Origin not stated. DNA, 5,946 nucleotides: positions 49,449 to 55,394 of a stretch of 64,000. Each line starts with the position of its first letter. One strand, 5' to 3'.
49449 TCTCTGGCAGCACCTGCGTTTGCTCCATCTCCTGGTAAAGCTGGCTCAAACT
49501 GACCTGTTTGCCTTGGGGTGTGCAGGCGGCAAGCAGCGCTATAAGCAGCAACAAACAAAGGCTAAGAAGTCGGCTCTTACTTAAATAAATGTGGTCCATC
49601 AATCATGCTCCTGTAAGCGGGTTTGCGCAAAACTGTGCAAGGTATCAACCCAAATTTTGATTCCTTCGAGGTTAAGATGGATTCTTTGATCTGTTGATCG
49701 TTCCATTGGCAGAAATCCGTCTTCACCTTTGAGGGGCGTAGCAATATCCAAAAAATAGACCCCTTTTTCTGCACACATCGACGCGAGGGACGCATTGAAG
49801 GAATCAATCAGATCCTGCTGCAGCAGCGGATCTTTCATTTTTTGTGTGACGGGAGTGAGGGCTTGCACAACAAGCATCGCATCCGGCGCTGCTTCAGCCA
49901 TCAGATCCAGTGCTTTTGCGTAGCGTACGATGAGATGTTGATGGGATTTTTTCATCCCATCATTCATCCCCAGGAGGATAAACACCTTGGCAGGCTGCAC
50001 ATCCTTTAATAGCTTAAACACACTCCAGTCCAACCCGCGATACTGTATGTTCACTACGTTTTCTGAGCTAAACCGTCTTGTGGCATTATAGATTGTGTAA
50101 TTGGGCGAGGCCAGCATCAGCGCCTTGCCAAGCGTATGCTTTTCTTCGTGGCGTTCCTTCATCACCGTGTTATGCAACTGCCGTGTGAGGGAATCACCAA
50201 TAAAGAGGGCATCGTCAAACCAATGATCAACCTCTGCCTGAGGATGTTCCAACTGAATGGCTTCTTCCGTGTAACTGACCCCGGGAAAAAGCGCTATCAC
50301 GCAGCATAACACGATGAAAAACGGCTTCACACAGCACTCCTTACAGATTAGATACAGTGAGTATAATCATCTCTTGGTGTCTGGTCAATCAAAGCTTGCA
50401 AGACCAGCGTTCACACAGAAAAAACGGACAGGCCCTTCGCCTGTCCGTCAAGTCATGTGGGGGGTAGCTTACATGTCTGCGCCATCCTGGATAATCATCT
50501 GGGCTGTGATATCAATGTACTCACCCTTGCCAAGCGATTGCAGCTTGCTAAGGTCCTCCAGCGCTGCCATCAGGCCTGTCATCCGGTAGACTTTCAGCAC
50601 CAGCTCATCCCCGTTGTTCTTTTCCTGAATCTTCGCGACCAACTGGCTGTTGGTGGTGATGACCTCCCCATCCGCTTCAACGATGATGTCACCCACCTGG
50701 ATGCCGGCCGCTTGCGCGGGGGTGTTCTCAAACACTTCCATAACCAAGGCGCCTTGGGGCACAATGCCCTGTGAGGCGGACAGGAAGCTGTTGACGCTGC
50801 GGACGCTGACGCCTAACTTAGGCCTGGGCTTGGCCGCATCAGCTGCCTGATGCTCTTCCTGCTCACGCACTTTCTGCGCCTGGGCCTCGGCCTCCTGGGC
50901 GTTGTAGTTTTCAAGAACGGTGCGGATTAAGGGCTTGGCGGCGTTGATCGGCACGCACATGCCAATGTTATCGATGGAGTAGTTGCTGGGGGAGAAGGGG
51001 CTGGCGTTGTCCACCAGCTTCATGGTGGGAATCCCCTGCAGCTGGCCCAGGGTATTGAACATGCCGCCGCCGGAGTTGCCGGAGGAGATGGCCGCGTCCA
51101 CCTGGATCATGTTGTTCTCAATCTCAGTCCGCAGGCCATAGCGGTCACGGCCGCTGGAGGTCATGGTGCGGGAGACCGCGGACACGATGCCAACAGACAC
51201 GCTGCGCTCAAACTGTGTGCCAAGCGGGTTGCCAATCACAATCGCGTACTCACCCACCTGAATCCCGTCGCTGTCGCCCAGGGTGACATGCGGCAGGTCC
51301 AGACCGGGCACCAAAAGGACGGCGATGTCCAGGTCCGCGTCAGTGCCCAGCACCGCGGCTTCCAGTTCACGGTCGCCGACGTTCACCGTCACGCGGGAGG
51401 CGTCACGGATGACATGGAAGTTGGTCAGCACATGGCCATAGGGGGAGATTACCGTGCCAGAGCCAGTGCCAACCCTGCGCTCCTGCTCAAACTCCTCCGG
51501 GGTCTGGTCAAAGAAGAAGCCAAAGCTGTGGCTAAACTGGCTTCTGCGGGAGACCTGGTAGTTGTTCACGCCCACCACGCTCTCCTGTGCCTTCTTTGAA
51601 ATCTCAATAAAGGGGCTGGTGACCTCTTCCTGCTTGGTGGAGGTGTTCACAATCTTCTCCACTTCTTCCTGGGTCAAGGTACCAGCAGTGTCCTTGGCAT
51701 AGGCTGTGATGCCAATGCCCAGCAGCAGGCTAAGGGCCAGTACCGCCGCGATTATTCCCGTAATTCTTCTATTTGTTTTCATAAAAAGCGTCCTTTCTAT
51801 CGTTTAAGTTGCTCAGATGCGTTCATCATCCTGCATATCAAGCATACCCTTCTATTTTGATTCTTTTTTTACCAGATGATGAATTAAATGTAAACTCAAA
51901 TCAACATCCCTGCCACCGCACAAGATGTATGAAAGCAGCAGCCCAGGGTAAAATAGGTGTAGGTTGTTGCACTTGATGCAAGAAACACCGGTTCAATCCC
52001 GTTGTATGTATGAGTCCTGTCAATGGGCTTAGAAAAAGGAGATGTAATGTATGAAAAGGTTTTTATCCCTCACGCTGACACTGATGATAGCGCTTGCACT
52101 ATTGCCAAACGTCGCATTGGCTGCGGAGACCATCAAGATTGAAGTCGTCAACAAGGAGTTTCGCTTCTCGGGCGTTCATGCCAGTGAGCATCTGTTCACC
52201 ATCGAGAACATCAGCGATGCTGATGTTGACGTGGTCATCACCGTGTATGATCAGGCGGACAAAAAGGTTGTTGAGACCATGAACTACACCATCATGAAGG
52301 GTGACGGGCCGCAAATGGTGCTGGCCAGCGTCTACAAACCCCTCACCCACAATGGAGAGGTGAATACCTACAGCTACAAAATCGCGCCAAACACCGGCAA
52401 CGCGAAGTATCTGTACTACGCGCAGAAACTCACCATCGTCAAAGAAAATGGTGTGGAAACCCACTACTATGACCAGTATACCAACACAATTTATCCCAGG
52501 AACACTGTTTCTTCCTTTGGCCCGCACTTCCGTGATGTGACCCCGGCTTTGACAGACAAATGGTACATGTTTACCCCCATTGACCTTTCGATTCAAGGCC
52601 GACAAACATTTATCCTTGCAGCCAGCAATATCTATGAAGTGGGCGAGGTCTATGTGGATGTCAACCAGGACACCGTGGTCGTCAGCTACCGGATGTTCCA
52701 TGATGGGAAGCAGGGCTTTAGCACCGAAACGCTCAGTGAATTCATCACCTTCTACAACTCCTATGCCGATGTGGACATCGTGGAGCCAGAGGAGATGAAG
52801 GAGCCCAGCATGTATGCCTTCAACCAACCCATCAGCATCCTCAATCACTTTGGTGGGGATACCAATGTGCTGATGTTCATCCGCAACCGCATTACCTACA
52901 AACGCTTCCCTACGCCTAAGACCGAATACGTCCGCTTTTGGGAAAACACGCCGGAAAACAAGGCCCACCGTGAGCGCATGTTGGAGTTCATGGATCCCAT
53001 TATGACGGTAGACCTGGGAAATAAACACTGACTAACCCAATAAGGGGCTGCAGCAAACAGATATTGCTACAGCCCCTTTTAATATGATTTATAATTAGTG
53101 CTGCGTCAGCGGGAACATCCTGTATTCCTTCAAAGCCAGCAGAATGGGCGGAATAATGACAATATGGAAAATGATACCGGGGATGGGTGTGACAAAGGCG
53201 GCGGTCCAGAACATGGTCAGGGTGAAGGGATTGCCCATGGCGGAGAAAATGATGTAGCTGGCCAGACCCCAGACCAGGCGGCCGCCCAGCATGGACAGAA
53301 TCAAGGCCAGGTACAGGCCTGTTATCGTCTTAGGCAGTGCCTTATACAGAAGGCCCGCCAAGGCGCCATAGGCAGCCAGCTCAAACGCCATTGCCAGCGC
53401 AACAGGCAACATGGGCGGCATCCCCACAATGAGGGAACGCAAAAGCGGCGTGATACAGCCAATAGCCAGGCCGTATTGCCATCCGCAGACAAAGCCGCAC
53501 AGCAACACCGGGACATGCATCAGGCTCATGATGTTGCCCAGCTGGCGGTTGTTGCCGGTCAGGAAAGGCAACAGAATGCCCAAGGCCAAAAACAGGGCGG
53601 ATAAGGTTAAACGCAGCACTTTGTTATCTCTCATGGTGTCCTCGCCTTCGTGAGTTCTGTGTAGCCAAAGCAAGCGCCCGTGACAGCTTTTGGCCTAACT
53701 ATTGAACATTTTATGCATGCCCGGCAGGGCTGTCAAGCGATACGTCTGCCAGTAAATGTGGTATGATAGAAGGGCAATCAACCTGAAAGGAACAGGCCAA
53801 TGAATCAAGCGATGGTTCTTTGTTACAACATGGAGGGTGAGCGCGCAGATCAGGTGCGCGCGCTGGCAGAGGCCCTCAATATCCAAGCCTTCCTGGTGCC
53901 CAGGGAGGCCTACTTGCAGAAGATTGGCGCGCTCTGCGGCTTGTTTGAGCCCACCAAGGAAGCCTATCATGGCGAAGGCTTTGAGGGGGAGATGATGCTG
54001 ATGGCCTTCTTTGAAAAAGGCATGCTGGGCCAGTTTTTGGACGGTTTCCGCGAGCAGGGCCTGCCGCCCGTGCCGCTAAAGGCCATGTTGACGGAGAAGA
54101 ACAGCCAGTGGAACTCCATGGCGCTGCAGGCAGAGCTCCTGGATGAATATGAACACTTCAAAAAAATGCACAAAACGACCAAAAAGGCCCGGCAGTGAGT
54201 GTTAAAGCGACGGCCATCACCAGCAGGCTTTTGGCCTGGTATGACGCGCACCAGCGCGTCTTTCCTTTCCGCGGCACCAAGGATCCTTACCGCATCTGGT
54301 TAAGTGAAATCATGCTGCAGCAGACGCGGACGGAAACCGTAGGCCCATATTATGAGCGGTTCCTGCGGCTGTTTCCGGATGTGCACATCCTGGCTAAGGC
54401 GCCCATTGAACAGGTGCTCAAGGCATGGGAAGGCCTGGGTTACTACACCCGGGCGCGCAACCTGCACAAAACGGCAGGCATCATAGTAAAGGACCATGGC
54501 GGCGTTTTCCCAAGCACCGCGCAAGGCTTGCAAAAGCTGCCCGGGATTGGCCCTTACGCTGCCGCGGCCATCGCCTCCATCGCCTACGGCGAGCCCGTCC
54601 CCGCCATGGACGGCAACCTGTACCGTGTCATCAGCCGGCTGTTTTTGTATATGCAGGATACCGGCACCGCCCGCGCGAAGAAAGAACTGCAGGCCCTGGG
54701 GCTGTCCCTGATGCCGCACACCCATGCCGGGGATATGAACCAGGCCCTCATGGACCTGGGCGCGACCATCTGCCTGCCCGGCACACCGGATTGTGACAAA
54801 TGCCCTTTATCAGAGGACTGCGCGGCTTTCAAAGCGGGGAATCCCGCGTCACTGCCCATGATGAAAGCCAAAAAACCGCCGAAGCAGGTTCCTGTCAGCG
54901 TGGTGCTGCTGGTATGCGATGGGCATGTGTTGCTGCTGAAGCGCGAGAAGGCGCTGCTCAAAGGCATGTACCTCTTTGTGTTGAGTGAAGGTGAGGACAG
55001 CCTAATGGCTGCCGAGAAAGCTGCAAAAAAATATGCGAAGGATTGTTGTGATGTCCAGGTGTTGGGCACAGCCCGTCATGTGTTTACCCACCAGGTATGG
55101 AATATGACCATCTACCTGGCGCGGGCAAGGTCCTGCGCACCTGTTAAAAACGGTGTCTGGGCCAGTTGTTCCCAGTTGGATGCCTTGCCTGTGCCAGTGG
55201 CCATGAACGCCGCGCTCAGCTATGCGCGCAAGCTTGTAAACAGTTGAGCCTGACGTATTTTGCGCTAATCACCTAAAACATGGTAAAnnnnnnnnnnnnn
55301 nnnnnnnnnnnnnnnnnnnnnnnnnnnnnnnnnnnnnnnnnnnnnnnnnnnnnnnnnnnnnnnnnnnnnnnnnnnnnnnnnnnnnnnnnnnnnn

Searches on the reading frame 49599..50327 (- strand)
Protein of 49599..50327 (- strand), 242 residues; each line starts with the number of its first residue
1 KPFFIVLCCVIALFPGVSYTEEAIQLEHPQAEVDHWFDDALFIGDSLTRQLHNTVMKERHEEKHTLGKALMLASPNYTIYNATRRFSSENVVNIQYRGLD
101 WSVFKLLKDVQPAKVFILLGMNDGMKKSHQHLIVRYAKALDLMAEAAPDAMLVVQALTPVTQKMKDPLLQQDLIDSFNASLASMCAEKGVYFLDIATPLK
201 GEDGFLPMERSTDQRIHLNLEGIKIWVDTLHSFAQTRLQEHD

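Call 84: search_protein_families(library=pfam, proteins=[window:49599-50327:-], max_evalue=0.00001)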
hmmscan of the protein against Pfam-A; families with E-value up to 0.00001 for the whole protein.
window:49599-50327:- (242 aa): 1 family
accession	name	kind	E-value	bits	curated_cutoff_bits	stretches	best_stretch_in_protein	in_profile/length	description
PF13472.12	Lipase_GDSL_2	-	1.5e-16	61.9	32.9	1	42-222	1-175/178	GDSL-like Lipase/Acylhydrolase family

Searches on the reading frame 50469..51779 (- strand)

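Call 84: search_protein_families(library=pfam, proteins=[window:50469-51779:-], max_evalue=0.00001)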
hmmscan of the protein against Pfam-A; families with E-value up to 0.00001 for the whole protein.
window:50469-51779:- (436 aa): 5 families
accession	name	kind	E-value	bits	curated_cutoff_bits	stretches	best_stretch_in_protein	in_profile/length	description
PF13365.12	Trypsin_2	-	1.9e-28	100.4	27.6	1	106-250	1-144/144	Trypsin-like peptidase domain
PF13180.12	PDZ_2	-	2.2e-15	57.1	27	1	320-399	1-69/80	PDZ domain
PF00089.32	Trypsin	-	1.2e-11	45.3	20.6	1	107-261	28-204/220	Trypsin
PF17820.7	PDZ_6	-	3.2e-10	40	27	1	346-399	2-54/54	PDZ domain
PF00595.29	PDZ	-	6.2e-08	33.3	23.2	1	319-397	9-80/81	PDZ domain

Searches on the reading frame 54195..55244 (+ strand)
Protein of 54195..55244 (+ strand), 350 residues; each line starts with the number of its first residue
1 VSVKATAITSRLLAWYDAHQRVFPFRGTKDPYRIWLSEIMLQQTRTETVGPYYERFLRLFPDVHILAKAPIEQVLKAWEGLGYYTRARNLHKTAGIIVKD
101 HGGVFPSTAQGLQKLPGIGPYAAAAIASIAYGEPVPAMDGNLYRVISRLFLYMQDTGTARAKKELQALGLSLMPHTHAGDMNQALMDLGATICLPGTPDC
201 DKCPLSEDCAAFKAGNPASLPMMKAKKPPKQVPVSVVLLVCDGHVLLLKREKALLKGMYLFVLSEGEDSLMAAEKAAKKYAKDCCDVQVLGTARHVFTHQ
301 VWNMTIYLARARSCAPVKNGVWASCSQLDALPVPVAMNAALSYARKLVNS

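Call 84: search_protein_families(library=pfam, proteins=[window:54195-55244:+], max_evalue=0.00001)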
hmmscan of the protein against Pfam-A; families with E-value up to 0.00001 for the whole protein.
window:54195-55244:+ (350 aa): 3 families
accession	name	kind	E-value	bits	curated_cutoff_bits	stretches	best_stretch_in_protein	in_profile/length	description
PF00730.31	HhH-GPD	-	2.2e-21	76.7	26.2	1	37-166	2-103/108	HhH-GPD superfamily base excision DNA repair protein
PF14815.12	NUDIX_4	-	2e-15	57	35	1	236-342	2-112/113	NUDIX domain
PF00633.29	HHH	-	5e-06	26.5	24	0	101-129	2-30/30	Helix-hairpin-helix motif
